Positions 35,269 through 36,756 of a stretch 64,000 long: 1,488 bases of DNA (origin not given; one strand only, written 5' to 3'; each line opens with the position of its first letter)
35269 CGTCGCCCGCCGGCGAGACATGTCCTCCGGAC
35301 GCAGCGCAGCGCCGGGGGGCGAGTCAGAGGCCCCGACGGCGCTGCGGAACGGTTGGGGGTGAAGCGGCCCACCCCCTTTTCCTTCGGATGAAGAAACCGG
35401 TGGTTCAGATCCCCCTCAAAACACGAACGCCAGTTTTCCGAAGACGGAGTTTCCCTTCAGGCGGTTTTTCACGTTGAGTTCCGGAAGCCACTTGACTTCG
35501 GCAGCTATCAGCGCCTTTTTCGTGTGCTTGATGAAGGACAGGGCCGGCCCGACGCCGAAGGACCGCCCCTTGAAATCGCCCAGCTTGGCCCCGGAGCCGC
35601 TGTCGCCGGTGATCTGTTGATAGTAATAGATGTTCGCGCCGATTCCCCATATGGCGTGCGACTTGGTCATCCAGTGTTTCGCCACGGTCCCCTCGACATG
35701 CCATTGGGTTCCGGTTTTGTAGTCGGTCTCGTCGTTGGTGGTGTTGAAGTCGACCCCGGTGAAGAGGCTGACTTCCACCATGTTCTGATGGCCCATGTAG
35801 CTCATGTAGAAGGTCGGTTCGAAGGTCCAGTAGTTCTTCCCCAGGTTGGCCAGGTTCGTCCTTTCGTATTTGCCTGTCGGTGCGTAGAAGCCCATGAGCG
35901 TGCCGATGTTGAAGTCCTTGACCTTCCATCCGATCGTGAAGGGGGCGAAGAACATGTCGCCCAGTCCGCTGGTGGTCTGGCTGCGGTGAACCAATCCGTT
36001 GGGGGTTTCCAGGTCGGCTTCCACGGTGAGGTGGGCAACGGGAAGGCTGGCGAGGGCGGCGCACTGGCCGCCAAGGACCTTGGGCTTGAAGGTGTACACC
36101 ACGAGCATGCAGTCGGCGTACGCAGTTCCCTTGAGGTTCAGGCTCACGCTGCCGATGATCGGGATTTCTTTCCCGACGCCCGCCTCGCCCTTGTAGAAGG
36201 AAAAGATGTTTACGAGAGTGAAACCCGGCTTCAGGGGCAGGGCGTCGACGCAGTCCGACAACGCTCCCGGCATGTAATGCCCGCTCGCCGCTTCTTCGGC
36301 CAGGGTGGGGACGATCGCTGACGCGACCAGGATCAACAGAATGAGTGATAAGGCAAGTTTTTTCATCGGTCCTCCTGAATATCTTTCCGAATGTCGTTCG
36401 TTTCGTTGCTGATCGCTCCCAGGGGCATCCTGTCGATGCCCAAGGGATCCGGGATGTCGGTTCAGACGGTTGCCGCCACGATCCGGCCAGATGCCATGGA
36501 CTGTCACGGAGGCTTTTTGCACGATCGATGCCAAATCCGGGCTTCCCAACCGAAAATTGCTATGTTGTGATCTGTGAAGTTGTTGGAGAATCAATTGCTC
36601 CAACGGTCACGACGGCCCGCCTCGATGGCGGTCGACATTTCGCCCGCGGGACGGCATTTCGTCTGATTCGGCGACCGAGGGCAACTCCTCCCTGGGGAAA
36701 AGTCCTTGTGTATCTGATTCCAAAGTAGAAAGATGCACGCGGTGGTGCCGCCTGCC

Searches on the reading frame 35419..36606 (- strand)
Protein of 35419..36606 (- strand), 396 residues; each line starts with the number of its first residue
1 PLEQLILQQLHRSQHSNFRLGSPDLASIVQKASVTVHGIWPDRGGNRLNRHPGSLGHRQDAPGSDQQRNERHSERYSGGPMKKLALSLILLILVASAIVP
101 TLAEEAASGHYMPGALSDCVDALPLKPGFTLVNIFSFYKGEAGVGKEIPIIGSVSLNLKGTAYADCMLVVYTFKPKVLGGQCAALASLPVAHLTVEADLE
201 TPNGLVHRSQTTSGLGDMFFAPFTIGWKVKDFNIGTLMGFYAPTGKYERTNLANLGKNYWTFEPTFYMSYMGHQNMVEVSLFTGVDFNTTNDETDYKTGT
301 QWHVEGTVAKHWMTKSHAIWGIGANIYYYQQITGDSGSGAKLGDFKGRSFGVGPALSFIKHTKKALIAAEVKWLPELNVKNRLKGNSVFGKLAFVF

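Call 90: search_protein_families(library=pfam, proteins=[window:35419-36606:-], max_evalue=0.001)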
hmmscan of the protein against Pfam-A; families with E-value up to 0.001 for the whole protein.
window:35419-36606:- (396 aa): 1 family
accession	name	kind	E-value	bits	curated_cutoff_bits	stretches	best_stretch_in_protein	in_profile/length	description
PF13557.12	Phenol_MetA_deg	-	3.3e-48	165.3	22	1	157-388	15-238/242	Putative MetA-pathway of phenol degradation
